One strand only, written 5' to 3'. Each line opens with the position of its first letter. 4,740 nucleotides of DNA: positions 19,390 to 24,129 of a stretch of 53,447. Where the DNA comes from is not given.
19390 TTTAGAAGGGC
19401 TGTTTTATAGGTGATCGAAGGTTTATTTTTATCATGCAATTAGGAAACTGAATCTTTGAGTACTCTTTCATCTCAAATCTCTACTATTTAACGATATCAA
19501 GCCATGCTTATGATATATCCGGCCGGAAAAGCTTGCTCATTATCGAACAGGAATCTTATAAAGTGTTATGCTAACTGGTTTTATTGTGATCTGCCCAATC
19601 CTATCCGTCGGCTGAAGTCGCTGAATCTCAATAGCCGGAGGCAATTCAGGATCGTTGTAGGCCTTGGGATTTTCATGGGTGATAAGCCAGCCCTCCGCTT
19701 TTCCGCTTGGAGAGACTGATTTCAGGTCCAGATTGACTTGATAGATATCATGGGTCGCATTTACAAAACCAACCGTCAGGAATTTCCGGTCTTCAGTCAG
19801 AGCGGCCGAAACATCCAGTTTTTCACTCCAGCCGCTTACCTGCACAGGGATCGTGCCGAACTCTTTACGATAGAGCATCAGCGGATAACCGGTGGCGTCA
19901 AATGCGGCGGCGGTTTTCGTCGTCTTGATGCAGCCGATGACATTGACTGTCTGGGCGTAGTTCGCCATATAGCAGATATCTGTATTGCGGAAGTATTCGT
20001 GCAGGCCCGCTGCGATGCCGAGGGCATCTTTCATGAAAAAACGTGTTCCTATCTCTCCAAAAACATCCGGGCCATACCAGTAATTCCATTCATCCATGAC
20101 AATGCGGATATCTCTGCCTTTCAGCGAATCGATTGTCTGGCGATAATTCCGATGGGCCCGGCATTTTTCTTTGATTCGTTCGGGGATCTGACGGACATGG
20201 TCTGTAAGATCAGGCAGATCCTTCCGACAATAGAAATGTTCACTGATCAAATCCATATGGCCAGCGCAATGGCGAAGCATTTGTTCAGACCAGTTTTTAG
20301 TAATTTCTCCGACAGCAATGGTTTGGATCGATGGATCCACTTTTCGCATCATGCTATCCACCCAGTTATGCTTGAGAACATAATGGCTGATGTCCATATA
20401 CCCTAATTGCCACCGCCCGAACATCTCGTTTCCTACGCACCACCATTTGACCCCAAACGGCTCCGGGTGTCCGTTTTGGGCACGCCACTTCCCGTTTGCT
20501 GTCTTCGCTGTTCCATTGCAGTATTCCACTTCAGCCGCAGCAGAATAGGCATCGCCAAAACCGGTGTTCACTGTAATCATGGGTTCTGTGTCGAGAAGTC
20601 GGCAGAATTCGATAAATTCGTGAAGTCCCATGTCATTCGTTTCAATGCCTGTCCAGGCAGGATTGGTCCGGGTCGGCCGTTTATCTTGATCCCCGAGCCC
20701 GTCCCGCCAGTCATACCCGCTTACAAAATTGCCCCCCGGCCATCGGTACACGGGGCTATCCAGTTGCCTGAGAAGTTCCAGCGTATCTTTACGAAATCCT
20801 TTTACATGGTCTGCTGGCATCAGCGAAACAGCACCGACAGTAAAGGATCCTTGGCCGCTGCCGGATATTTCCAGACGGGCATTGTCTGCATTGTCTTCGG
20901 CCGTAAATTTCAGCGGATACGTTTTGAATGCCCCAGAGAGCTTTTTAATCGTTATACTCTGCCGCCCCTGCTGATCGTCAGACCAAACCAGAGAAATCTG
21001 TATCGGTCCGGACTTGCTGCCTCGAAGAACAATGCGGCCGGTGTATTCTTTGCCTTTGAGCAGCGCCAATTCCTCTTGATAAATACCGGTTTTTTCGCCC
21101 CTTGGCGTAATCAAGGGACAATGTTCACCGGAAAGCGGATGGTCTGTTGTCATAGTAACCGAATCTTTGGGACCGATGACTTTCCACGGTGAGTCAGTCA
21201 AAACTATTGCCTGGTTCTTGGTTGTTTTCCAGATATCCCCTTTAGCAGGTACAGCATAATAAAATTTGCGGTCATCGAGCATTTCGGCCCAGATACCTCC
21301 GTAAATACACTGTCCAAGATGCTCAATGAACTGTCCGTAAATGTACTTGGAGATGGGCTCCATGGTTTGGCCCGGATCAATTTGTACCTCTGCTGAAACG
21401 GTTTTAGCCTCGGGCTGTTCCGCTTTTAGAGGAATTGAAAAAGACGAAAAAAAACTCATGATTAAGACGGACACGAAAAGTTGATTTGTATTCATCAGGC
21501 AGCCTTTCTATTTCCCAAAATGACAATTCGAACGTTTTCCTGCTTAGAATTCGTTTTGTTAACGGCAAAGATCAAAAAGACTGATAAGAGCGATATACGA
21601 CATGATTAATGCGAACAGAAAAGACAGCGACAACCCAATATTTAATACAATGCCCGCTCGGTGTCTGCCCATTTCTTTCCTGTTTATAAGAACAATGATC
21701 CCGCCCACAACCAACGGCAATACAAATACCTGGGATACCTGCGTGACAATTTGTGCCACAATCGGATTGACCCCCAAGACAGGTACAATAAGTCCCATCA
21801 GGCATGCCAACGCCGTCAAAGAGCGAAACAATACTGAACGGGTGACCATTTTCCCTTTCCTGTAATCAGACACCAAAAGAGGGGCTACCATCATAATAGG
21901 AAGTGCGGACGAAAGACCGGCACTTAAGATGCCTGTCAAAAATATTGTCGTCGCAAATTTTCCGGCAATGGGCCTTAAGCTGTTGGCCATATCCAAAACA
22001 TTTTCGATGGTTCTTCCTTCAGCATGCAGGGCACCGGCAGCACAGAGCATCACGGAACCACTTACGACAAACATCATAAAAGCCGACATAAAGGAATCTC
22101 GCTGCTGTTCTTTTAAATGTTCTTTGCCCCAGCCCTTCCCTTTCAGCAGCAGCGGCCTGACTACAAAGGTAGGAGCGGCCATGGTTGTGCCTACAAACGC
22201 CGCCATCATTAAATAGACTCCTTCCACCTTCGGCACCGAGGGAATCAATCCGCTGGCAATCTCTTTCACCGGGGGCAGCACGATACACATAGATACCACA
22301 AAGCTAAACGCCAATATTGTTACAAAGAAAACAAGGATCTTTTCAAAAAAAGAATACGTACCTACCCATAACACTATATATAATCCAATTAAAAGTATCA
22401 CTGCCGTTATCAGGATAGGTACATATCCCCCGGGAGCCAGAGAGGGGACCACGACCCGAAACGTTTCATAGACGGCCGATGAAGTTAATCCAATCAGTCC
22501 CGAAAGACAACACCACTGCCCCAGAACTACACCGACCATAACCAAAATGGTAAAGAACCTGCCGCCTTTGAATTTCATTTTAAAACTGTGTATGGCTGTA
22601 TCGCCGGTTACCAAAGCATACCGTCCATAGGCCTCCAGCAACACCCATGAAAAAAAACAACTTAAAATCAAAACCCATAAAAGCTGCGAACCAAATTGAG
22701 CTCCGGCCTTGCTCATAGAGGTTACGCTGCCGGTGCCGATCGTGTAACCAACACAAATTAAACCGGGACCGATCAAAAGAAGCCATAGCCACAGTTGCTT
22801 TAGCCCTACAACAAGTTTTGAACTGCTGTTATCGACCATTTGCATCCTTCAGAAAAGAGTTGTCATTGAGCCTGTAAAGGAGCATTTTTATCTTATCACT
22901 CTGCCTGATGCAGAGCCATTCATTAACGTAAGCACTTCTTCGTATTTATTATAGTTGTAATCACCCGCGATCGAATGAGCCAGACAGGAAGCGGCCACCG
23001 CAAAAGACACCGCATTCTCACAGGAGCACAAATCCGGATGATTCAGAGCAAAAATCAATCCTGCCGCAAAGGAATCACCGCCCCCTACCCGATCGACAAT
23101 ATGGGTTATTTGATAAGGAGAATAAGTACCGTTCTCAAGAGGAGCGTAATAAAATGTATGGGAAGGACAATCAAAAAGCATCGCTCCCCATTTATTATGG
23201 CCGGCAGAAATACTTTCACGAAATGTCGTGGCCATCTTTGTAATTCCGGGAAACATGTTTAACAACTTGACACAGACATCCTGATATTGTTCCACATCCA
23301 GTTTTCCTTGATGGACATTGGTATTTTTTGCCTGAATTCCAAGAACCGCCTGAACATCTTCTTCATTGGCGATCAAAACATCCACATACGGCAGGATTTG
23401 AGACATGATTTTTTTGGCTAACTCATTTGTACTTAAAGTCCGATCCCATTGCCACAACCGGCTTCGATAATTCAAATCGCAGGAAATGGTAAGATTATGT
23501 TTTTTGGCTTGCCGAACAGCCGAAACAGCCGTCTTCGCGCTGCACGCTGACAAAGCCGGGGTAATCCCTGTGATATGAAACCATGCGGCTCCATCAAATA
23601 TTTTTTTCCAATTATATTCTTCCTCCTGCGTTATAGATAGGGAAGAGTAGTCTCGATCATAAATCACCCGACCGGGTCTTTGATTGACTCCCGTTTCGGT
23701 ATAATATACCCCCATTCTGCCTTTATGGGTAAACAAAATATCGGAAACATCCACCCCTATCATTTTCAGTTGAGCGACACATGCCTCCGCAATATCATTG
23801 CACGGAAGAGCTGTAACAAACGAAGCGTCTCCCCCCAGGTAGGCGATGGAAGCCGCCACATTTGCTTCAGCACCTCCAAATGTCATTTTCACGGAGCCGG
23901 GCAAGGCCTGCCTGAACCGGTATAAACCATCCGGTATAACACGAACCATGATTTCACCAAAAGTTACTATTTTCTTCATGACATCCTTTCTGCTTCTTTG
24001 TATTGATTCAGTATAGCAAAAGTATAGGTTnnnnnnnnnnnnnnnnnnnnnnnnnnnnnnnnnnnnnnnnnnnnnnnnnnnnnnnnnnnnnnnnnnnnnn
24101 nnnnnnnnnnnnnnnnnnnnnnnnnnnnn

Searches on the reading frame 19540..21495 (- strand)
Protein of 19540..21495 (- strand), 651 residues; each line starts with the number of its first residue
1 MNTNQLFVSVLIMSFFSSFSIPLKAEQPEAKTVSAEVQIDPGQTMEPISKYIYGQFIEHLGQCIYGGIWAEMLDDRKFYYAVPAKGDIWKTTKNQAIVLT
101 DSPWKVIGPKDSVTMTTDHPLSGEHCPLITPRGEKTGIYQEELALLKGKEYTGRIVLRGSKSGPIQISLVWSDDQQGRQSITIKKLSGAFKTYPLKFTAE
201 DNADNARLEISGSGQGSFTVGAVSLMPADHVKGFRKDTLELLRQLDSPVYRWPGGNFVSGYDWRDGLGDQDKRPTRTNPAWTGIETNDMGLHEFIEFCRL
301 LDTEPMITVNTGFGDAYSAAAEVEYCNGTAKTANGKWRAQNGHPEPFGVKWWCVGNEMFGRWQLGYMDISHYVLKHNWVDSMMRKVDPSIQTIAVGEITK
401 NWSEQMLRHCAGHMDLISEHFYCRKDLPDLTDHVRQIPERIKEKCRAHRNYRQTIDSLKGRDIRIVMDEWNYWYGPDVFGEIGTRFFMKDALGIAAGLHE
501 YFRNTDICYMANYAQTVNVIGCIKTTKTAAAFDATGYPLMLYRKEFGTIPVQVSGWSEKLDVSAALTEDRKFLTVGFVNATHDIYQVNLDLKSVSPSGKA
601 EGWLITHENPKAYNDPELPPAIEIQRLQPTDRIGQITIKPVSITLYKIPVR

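Call 16: search_protein_families(library=pfam, proteins=[window:19540-21495:-], max_evalue=0.01)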
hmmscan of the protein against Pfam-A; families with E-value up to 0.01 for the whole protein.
window:19540-21495:- (651 aa): 3 families
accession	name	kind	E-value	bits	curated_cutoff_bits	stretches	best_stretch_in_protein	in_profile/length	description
PF06964.18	Alpha-L-AF_C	-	2.6e-18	67.2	27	1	468-629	1-149/165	Alpha-L-arabinofuranosidase C-terminal domain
PF22848.2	ASD1_dom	-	3.7e-07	30.4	22.2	1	323-357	114-149/239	Alpha-L-arabinofuranosidase 1 domain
PF02018.23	CBM_4_9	-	0.00051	20.9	25.9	1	102-211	15-130/136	Carbohydrate binding domain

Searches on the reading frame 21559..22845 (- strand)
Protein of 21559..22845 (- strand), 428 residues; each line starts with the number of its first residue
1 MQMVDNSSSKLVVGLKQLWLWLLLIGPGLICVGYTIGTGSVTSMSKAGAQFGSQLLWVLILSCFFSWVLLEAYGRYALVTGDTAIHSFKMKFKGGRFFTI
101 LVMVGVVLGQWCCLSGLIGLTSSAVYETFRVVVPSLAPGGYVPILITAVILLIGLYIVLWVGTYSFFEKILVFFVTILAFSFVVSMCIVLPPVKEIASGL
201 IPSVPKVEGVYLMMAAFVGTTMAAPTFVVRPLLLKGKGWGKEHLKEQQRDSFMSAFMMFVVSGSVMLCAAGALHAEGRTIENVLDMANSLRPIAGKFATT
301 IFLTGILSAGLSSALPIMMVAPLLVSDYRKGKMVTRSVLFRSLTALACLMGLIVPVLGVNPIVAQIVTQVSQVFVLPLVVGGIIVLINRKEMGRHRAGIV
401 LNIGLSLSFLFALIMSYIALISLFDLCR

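Call 17: search_protein_families(library=pfam, proteins=[window:21559-22845:-], max_evalue=0.01)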
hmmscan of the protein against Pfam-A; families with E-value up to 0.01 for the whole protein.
window:21559-22845:- (428 aa): 1 family
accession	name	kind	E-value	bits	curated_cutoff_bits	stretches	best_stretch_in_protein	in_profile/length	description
PF01566.24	Nramp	-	9.1e-57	193.2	29.8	1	41-397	1-355/357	Natural resistance-associated macrophage protein-like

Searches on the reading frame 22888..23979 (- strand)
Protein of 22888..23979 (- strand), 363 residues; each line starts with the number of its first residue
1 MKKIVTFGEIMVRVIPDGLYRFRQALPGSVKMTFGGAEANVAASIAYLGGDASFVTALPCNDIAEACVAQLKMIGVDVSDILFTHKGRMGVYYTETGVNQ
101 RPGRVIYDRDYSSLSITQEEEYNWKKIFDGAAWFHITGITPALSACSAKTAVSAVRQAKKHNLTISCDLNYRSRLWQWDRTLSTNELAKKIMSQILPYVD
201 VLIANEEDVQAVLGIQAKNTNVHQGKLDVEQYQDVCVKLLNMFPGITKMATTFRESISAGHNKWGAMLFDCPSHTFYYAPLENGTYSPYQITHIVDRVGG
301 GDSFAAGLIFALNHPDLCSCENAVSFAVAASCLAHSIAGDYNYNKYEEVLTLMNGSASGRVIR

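Call 17: search_protein_families(library=pfam, proteins=[window:22888-23979:-], max_evalue=0.01)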
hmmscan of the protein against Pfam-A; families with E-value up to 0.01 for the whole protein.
window:22888-23979:- (363 aa): 2 families
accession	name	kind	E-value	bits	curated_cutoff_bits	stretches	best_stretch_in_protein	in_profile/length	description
PF00294.29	PfkB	-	3.9e-32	112.2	25.8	2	1-219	1-204/302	pfkB family carbohydrate kinase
PF04587.20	ADP_PFK_GK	-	0.0097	15.1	27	0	183-242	238-301/430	ADP-specific Phosphofructokinase/Glucokinase conserved region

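Call 91: find_encoding_contigs(protein=window:22888-23979:-, flank=500, max_places=3)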
Protein window:22888-23979:- (363 aa): 1 contig read that carries it; 1 place shown.
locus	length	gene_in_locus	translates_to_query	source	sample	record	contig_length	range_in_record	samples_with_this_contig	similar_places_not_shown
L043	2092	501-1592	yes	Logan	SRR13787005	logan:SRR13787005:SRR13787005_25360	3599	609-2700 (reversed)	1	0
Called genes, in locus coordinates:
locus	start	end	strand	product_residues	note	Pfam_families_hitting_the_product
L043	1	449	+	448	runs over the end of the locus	?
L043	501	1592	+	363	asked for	PF00294:PfkB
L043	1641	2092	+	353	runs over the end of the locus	?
